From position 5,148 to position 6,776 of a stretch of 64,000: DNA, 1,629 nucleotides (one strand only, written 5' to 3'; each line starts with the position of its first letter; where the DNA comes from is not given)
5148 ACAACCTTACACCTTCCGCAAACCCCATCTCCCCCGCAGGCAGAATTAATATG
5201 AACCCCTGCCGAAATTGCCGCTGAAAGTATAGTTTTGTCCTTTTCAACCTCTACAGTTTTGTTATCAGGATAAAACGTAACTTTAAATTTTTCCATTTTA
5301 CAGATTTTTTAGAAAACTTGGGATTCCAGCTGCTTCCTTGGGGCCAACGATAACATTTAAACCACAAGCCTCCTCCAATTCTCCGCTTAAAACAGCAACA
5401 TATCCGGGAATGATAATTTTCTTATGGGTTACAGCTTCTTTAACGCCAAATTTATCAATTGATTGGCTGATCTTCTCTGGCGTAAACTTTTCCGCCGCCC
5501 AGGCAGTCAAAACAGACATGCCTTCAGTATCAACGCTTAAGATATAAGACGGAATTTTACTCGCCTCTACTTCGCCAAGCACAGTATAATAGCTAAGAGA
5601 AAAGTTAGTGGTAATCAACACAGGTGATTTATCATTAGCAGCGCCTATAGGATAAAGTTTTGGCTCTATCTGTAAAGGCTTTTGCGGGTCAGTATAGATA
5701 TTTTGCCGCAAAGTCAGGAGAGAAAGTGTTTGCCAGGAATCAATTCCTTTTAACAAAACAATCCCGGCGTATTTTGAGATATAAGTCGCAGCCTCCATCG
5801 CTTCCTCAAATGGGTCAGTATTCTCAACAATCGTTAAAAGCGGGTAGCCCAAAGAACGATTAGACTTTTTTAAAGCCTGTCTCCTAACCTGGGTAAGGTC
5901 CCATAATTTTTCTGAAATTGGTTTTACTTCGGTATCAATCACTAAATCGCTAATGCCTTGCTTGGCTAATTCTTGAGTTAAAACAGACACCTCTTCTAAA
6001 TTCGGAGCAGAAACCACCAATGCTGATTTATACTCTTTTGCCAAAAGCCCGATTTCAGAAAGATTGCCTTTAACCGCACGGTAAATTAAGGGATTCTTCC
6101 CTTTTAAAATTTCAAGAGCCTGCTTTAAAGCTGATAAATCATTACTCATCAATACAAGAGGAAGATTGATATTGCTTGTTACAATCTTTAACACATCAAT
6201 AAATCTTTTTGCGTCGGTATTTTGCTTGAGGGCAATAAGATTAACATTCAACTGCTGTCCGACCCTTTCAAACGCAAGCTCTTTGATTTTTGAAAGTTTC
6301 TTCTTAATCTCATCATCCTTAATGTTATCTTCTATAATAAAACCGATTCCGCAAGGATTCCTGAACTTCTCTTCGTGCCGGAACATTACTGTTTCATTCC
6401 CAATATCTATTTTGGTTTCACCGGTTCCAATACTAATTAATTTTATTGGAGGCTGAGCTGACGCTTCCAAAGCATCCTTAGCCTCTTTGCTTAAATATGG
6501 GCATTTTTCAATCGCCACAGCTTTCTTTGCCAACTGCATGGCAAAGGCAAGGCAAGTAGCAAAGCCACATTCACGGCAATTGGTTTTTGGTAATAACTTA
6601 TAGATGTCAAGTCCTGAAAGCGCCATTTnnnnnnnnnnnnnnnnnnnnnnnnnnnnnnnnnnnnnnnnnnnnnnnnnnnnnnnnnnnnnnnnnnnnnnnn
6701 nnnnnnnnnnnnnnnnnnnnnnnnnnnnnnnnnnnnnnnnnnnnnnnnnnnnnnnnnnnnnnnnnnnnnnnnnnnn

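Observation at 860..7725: Acetyl-CoA-pathway corrinoid/methyl module (acsC-RACo-cooC-acsD-acsE) without CODH/ACS catalytic subunits, preceded by FmdE-like and LarB-like genes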

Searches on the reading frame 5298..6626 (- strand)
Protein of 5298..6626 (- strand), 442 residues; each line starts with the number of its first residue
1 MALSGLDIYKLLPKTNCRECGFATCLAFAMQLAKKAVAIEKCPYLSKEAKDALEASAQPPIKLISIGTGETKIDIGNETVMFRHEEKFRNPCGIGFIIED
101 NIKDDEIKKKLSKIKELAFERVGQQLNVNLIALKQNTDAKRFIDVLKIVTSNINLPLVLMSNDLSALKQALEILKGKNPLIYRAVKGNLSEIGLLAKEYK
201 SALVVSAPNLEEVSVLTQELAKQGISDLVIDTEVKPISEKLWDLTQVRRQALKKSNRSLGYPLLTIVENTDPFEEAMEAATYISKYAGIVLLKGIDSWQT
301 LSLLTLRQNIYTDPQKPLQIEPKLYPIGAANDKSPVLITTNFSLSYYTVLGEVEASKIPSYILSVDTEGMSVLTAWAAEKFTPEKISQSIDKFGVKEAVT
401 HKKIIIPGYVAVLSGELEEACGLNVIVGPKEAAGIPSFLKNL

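Call 3: search_protein_families(library=pfam, proteins=[window:5298-6626:-])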
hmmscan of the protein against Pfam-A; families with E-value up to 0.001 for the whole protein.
window:5298-6626:- (442 aa): 2 families
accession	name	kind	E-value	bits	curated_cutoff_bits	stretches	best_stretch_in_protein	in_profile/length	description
PF03599.22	CdhD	-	3.8e-103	345.7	24.8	1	64-438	2-386/387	CO dehydrogenase/acetyl-CoA synthase delta subunit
PF04060.18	FeS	-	3.4e-13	49.5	23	1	12-44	1-33/33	Putative Fe-S cluster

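Call 4: search_protein_families(library=ncbifam, proteins=[window:5298-6626:-])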
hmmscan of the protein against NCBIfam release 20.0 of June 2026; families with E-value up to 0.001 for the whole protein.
window:5298-6626:- (442 aa): 10 families
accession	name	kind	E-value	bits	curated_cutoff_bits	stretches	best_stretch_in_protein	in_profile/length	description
NF003195.0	PRK04165.1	equivalog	5.5e-173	576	306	1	1-441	1-445/450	acetyl-CoA decarbonylase/synthase complex subunit gamma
NF043039.1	HgcAB_like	equivalog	9.6e-20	71.5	285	1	317-441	13-137/350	HgcAB-like fusion protein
NF040863.1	HgcA_corrinoid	equivalog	1.4e-19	70.4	275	1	319-441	29-151/325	mercury methylation corrinoid protein HgcA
NF006446.0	PRK08764.1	equivalog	2.9e-06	27.2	220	1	8-55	12-59/139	Rnf electron transport complex subunit RnfB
TIGR01944.1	rnfB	subfamily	3.3e-06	26.8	68.7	1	8-51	40-82/190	RnfABCDGE type electron transport complex subunit B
NF040759.1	WLP_AcsD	exception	5.3e-06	25.9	430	1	60-200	11-172/312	acetyl-CoA decarbonylase/synthase complex subunit delta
NF005415.0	PRK06991.1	equivalog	1.8e-05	24.6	281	1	8-52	11-55/284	electron transport complex subunit RsxB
NF041836.1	rnfB_Methano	equivalog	4.8e-05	22.9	445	1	7-46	42-81/265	Rnf electron transport complex subunit RnfB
NF005505.0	PRK07118.1-4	equivalog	0.0002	20.9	378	1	7-44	42-79/265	Fe-S cluster domain-containing protein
NF003376.0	PRK04452.1-2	subfamily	0.00037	19.4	280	1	61-208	14-182/313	acetyl-CoA decarbonylase/synthase complex subunit delta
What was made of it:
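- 5298..6626 (-): acsC: large subunit of the corrinoid iron-sulfur protein, with an N-terminal [4Fe-4S] domain (442 aa). NF003195 576 bits (cutoff 306); Pfam FeS plus CdhD (calls 3, 4).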

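Call 28: search_protein_families(library=pfam, proteins=[L081:4042-5955:+, L081:5958-6458:+, L081:6482-7792:+, L081:7811-9988:+, L051:6164-9991:+, L059:8862-10019:+, L081:2421-3284:+, L081:15828-16244:+, L066:8865-10019:+])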
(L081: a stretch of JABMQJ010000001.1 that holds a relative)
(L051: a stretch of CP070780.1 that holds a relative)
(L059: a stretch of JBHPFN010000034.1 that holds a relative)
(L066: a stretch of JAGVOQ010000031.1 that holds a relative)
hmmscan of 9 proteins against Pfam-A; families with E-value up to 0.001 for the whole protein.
L081:4042-5955:+ (637 aa): 1 family
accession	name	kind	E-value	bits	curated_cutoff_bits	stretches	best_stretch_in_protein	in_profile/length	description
PF03063.25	Prismane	-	5.1e-170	566.9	27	1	41-604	1-512/513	Prismane/CO dehydrogenase family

L081:5958-6458:+ (166 aa): 9 families
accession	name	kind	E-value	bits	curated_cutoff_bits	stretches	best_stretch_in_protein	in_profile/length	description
PF13247.11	Fer4_11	-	6.1e-18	65.3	26.2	1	66-152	7-98/100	4Fe-4S dicluster domain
PF12838.12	Fer4_7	-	1.1e-10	42.2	27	2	68-116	1-52/52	4Fe-4S dicluster domain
PF13187.11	Fer4_9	-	1.1e-09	38.5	27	2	101-148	1-51/52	4Fe-4S dicluster domain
PF12837.12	Fer4_6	-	6.6e-09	35.7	25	1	98-117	5-24/24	4Fe-4S binding domain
PF00037.32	Fer4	-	3.1e-08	33.5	21.1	1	98-117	4-23/24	4Fe-4S binding domain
PF14697.11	Fer4_21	-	1.6e-06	28.6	35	2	68-116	7-56/59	4Fe-4S dicluster domain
PF13484.11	Fer4_16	-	3.8e-06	28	30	0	101-123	1-22/66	4Fe-4S double cluster binding domain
PF13237.11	Fer4_10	-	1.6e-05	25.2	25.5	0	68-113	8-53/53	4Fe-4S dicluster domain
PF25160.1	LdpA_Fe-S-bd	-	0.00067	19.8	27.6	1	74-118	6-44/49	LdpA Fe-S cluster-binding domain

L081:6482-7792:+ (436 aa): 9 families
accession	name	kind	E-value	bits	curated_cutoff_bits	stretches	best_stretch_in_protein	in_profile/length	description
PF07992.20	Pyr_redox_2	-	2e-65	221.6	26.1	1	9-305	2-291/291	Pyridine nucleotide-disulphide oxidoreductase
PF00070.33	Pyr_redox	-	1.2e-16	61.4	22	1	151-228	2-80/82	Pyridine nucleotide-disulphide oxidoreductase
PF18267.7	Rubredoxin_C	-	2.3e-14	53.5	25.9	1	326-392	3-70/70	Rubredoxin NAD+ reductase C-terminal domain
PF13738.12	Pyr_redox_3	-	2.5e-06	27.4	30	0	75-262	94-286/305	Pyridine nucleotide-disulphide oxidoreductase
PF13450.12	NAD_binding_8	-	5.4e-06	27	21.9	0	12-38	1-25/68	NAD(P)-binding Rossmann-like domain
PF03486.20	HI0933_like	-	6.6e-06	26.2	50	0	9-35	2-28/244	HI0933-like protein Rossmann domain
PF01266.30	DAO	-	2.9e-05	24.2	27.9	0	151-201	2-52/353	FAD dependent oxidoreductase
PF00890.30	FAD_binding_2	-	4.2e-05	23.4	20.4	0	151-185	2-36/414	FAD binding domain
PF02254.24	TrkA_N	-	0.00013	22.7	23.8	0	151-200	1-50/116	TrkA-N domain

L081:7811-9988:+ (725 aa): 3 families
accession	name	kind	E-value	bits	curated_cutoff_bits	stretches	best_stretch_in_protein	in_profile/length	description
PF19436.4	ACS_CODH_B_C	-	3.8e-120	400.4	25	1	482-725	1-245/245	ACS/CODH beta subunit C-terminal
PF03598.20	CdhC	-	4.1e-64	215.6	24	1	317-471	1-155/155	CO dehydrogenase/acetyl-CoA synthase complex beta subunit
PF18537.6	CODH_A_N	-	1.2e-25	89.7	32.2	1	21-110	1-83/83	Carbon monoxide dehydrogenase subunit alpha N-terminal domain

L051:6164-9991:+ (1275 aa): 6 families
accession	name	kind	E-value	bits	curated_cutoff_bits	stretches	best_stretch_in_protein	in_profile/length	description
PF19436.4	ACS_CODH_B_C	-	3.1e-118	394.1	25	2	1055-1275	24-245/245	ACS/CODH beta subunit C-terminal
PF03598.20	CdhC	-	6.2e-65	218.3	24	1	317-471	1-155/155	CO dehydrogenase/acetyl-CoA synthase complex beta subunit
PF18537.6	CODH_A_N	-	3e-26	91.7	32.2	1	21-110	1-83/83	Carbon monoxide dehydrogenase subunit alpha N-terminal domain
PF14528.11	LAGLIDADG_3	-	1.8e-21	76.6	22.5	2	728-789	2-60/82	LAGLIDADG-like domain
PF14890.11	Intein_splicing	-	2.2e-18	67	35.8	1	513-1055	1-155/155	Intein splicing domain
PF05204.19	Hom_end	-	1.9e-06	28.4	21.1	0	731-778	16-61/110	Homing endonuclease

L059:8862-10019:+ (385 aa): 1 family
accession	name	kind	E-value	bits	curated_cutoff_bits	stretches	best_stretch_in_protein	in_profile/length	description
PF01969.22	Ni_insertion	-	5.8e-108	361.8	22.1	1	4-370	1-375/375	Nickel insertion protein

L081:2421-3284:+ (287 aa): 2 families
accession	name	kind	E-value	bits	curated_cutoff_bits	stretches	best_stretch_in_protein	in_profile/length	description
PF02882.25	THF_DHG_CYH_C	-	3.1e-62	209.1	27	1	124-284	1-159/160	Tetrahydrofolate dehydrogenase/cyclohydrolase, NAD(P)-binding domain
PF00763.28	THF_DHG_CYH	-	1.7e-35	122.2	32.8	1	6-121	1-115/115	Tetrahydrofolate dehydrogenase/cyclohydrolase, catalytic domain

L081:15828-16244:+ (138 aa): 1 family
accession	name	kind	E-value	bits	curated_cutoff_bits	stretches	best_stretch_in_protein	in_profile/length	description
PF01894.22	UPF0047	-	3.5e-35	121.1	27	1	19-135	1-117/117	Uncharacterised protein family UPF0047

L066:8865-10019:+ (384 aa): 1 family
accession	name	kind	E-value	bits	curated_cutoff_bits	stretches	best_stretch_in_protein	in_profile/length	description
PF01969.22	Ni_insertion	-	1.9e-100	337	22.1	1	4-368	1-374/375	Nickel insertion protein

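Call 50: search_protein_families(library=pfam, proteins=[L027:922-1485:+, L027:1500-2531:+, L027:2528-3319:+, L027:3313-3969:+, L027:10187-11368:+, L027:11308-12189:+, L027:12194-13462:+, L027:13504-14541:+, L053:9315-9932:+, L053:8071-8910:+])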
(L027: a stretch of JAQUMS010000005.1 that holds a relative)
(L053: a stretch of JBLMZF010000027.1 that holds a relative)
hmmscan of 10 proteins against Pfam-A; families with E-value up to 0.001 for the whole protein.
L027:922-1485:+ (187 aa): 2 families
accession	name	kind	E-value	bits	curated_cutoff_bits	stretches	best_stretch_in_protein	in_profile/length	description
PF00117.34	GATase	-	3e-62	210.1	22.8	1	3-185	1-187/190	Glutamine amidotransferase class-I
PF07722.19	Peptidase_C26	-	4.6e-10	40.1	20.5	1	67-170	100-219/219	Peptidase C26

L027:1500-2531:+ (343 aa): 2 families
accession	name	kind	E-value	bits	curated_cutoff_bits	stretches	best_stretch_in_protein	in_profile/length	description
PF00591.27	Glycos_transf_3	-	1.2e-90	304.1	27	1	74-324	2-252/253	Glycosyl transferase family, a/b domain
PF02885.22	Glycos_trans_3N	-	8.3e-16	58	26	1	3-64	1-62/63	Glycosyl transferase family, helical bundle domain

L027:2528-3319:+ (263 aa): 2 families
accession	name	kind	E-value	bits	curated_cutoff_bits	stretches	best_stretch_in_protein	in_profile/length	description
PF00218.27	IGPS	-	2.1e-80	270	27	1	7-259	1-253/254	Indole-3-glycerol phosphate synthase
PF05690.20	ThiG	-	0.00022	21.1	23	0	216-253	176-213/247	Thiazole biosynthesis protein ThiG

L027:3313-3969:+ (218 aa): 1 family
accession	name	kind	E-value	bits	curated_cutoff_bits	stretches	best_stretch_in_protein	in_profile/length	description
PF00697.28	PRAI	-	1.6e-41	142.6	22.7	1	4-193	1-184/193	N-(5'phosphoribosyl)anthranilate (PRA) isomerase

L027:10187-11368:+ (393 aa): 1 family
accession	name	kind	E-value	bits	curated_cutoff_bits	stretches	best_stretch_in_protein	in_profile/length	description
PF00291.31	PALP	-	8.3e-48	163.7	35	1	53-378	4-295/295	Pyridoxal-phosphate dependent enzyme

L027:11308-12189:+ (293 aa): 1 family
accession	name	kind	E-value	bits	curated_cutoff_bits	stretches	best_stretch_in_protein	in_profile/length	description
PF00290.26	Trp_syntA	-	1.8e-88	296.3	27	1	40-278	1-240/259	Tryptophan synthase alpha chain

L027:12194-13462:+ (422 aa): 2 families
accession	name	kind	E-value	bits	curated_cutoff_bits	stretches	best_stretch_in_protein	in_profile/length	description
PF00675.25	Peptidase_M16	-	3.4e-38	131.3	22.3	1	12-159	1-148/149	Insulinase (Peptidase family M16)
PF05193.26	Peptidase_M16_C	-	4.2e-38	131.5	23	1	165-339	1-179/181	Peptidase M16 inactive domain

L027:13504-14541:+ (345 aa): 2 families
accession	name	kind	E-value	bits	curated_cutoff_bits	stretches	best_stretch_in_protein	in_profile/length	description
PF01595.25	CNNM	-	1.4e-46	158.9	28.4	1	10-189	2-181/181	Cyclin M transmembrane N-terminal domain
PF00571.33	CBS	-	6.9e-17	62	24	2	274-323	7-56/57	CBS domain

L053:9315-9932:+ (205 aa): 1 family
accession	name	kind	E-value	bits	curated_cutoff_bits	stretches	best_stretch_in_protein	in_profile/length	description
PF00697.28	PRAI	-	8.3e-45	153.3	22.7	1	4-200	1-192/193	N-(5'phosphoribosyl)anthranilate (PRA) isomerase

L053:8071-8910:+ (279 aa): 1 family
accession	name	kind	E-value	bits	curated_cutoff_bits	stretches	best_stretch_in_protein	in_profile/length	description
PF00218.27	IGPS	-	7.5e-72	242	27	1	6-275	1-253/254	Indole-3-glycerol phosphate synthase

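Call 73: search_protein_families(library=pfam, proteins=[L106:5087-5884:+, L106:5947-8481:+, L106:8478-9899:+, L106:9877-10482:+, L106:10572-11828:+, L106:12195-13253:+, L106:13246-14055:+, L106:14024-15070:+, L053:6472-7047:+, L053:6936-8054:+])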
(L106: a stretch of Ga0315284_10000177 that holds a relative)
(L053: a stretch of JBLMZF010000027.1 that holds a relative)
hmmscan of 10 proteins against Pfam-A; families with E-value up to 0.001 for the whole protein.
L106:5087-5884:+ (265 aa): 14 families
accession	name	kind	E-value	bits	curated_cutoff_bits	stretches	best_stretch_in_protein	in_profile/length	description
PF07719.23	TPR_2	-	2.7e-16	58.7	27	1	51-82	2-33/34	Tetratricopeptide repeat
PF13181.12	TPR_8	-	7.8e-14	51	25.7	2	55-82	6-33/34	Tetratricopeptide repeat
PF00515.34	TPR_1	-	9.5e-13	47.8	27.8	2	54-82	5-33/34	Tetratricopeptide repeat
PF13431.12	TPR_17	-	4.6e-11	42.5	24.4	2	106-137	1-32/34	Tetratricopeptide repeat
PF14559.12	TPR_19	-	3.4e-10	40.5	25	2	62-102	3-43/68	Tetratricopeptide repeat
PF13424.12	TPR_12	-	2e-09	37.9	30.1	1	50-114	3-75/77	Tetratricopeptide repeat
PF13414.12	TPR_11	-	1.6e-08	34.5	26.8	1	62-97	6-41/42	TPR repeat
PF13428.12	TPR_14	-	4.8e-08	33.4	23.5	0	53-92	4-43/44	Tetratricopeptide repeat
PF13176.12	TPR_7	-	8.3e-08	32.2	27.9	0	120-143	1-24/36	Tetratricopeptide repeat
PF10373.15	EST1_DNA_bind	-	3.5e-07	30.5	22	1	69-127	1-59/282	Est1 DNA/RNA binding domain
PF13374.12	TPR_10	-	6e-07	29.7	27.5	0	119-143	3-27/42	Tetratricopeptide repeat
PF23914.1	TPR_CcmH_CycH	-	8.8e-07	29.3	42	1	60-153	60-156/158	Cytochrome c-type biogenesis protein H TPR domain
PF13432.12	TPR_16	-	2.9e-05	24.9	32.7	0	55-116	2-63/65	Tetratricopeptide repeat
PF07219.19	HemY_N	-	0.00042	20.8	31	0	205-245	51-91/107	HemY protein N-terminus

L106:5947-8481:+ (844 aa): 5 families
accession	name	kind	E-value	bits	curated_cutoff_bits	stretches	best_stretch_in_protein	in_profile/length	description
PF00476.26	DNA_pol_A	-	1.5e-160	534.7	34.3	1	464-839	3-381/381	DNA polymerase family A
PF02739.22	5_3_exonuc_N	-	6.2e-58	195.6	34.3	1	6-169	2-164/164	5'-3' exonuclease, N-terminal resolvase-like domain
PF01367.25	5_3_exonuc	-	2.9e-33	114.7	40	1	170-265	1-96/97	5'-3' exonuclease, C-terminal SAM fold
PF22619.2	DNA_polI_exo1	-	2.6e-12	47.2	27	1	336-400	38-100/140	DNA polymerase I, ribonuclease H-like domain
PF01612.26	DNA_pol_A_exo1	-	0.00026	21.3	23.6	1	339-402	67-129/173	3'-5' exonuclease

L106:8478-9899:+ (473 aa): 5 families
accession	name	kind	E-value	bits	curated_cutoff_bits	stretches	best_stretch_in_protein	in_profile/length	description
PF08323.17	Glyco_transf_5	-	1.7e-85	287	22.7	1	2-239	1-238/239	Starch synthase catalytic domain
PF00534.26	Glycos_transf_1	-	1e-16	61.4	26.4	1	289-434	8-157/172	Glycosyl transferases group 1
PF13692.12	Glyco_trans_1_4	-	3.6e-15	56.9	27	1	298-433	3-140/142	Glycosyl transferases group 1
PF13439.12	Glyco_transf_4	-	2.6e-07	31.3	28.5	1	116-188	61-125/170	Glycosyltransferase Family 4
PF20706.3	GT4-conflict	-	5.6e-05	22.7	26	1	293-449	194-354/385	Family 4 Glycosyltransferase in conflict systems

L106:9877-10482:+ (201 aa): 4 families
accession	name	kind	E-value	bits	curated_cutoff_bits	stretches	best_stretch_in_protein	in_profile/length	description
PF01121.26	CoaE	-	1.7e-54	184.7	27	1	10-186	1-178/180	Dephospho-CoA kinase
PF13401.12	AAA_22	-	3.2e-05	24.7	27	1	11-85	7-65/130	AAA domain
PF13671.12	AAA_33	-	0.00025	21.8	27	0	14-124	4-82/143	AAA domain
PF13238.12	AAA_18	-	0.00038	21.4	29.4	1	12-78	1-57/128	AAA domain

L106:10572-11828:+ (418 aa): 5 families
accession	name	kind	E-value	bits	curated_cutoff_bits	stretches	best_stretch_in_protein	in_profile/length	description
PF07497.18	Rho_RNA_bind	-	2.7e-34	117.2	27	1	55-128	2-73/73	Rho termination factor, RNA-binding domain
PF00006.31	ATP-synt_ab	-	2.5e-27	96.3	29.5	1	159-363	2-211/213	ATP synthase alpha/beta family, nucleotide-binding domain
PF07498.18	Rho_N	-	8.6e-16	58.1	24.9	1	9-50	2-43/43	Rho termination factor, N-terminal domain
PF22707.2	S1CSD-TOTE-2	-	9.1e-05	22.8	27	1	55-102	4-40/60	S1/CSD-like domain 2 of the TOTE conflict systems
PF05729.18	NACHT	-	0.00069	19.9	26.7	0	182-276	11-99/167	NACHT domain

L106:12195-13253:+ (352 aa): 2 families
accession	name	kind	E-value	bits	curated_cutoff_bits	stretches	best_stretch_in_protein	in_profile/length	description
PF03462.23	PCRF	-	6e-67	225.7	24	1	8-202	1-194/194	PCRF domain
PF00472.26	RF-1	-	6e-43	145.9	35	1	210-319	2-116/116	RF-1 domain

L106:13246-14055:+ (269 aa): 16 families
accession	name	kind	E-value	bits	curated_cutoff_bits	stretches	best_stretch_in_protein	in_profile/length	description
PF05175.20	MTS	-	6.9e-18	65.3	23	1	80-174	17-108/170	Methyltransferase small domain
PF13847.12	Methyltransf_31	-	4.4e-12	46.4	27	1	94-243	3-127/145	Methyltransferase domain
PF06325.19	PrmA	-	7e-11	42.6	22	1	95-171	162-233/296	Ribosomal protein L11 methyltransferase (PrmA)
PF13649.12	Methyltransf_25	-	8.1e-11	42.9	27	1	98-182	1-84/97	Methyltransferase domain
PF17827.6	PrmC_N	-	1.6e-10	41.8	23.4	1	3-53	21-71/71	PrmC N-terminal domain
PF08242.18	Methyltransf_12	-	4e-07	31.1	30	1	99-170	1-71/98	Methyltransferase domain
PF08241.18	Methyltransf_11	-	6.1e-07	30.4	21.2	1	99-171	1-67/95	Methyltransferase domain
PF02384.22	N6_Mtase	-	6.6e-06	26.1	20.4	1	68-240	28-199/311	N-6 DNA Methylase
PF01170.24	UPF0020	-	8.4e-06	26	22.3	1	119-174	77-131/197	RMKL-like, methyltransferase domain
PF12847.13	Methyltransf_18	-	4.3e-05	24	27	1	96-159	16-79/151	Methyltransferase domain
PF10294.15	Methyltransf_16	-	6.2e-05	23.2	21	1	91-156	43-109/174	Lysine methyltransferase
PF02005.22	TRM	-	0.00019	21.2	27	1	67-152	19-108/376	N2,N2-dimethylguanosine tRNA methyltransferase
PF09445.16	Methyltransf_15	-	0.00041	20.4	22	1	98-173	4-80/165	RNA cap guanine-N2 methyltransferase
PF05971.18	Methyltransf_10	-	0.00062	19.6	23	0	93-174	100-187/299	RNA methyltransferase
PF02475.24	TRM5-TYW2_MTfase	-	0.00063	20.2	28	0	98-154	40-96/164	TRM5/TYW2 methyltransferase domain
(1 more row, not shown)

L106:14024-15070:+ (349 aa): 1 family
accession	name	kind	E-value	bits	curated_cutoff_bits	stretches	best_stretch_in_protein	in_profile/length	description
PF00275.25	EPSP_synthase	-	1.2e-85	288.2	22.8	1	15-349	2-348/417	EPSP synthase (3-phosphoshikimate 1-carboxyvinyltransferase)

L053:6472-7047:+ (191 aa): 2 families
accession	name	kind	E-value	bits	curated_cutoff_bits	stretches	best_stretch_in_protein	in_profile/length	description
PF00117.34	GATase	-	4.1e-62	209.7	22.8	1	3-185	1-187/190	Glutamine amidotransferase class-I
PF07722.19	Peptidase_C26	-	4.7e-08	33.5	20.5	1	72-170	105-219/219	Peptidase C26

L053:6936-8054:+ (372 aa): 2 families
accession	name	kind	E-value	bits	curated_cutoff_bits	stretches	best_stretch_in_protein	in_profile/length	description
PF00591.27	Glycos_transf_3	-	5.3e-90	301.9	27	1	110-360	3-253/253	Glycosyl transferase family, a/b domain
PF02885.22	Glycos_trans_3N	-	1.2e-18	67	26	1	40-101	2-63/63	Glycosyl transferase family, helical bundle domain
